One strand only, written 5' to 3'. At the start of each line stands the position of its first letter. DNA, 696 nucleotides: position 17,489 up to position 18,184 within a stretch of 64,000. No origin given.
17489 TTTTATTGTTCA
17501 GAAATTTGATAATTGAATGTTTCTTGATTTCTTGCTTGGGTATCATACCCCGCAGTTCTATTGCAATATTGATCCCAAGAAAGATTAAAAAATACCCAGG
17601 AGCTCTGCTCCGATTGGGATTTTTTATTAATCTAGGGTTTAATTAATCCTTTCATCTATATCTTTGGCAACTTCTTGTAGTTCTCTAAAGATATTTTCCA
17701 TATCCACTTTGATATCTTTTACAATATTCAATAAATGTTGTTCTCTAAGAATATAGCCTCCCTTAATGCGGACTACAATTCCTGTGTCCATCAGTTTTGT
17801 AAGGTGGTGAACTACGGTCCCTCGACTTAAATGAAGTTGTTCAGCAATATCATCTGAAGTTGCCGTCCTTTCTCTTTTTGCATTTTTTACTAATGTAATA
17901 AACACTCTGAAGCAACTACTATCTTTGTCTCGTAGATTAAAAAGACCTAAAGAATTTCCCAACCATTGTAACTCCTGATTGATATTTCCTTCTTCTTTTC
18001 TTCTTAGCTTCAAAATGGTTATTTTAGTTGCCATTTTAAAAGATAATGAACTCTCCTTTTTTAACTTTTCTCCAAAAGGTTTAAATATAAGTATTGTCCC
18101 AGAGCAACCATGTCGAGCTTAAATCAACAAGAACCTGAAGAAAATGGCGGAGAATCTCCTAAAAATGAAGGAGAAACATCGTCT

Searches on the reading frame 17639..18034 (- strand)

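Call 42: search_protein_families(library=pfam, proteins=[window:17639-18034:-], max_evalue=0.00001)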
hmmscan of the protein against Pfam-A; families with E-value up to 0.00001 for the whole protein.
window:17639-18034:- (131 aa): 2 families
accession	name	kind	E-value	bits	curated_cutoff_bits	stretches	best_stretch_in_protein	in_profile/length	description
PF01022.26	HTH_5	-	5.6e-07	29.8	22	1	55-87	13-45/47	Bacterial regulatory protein, arsR family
PF01978.25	TrmB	-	2.6e-06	27.6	25.6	1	43-94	12-59/68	Sugar-specific transcriptional regulator TrmB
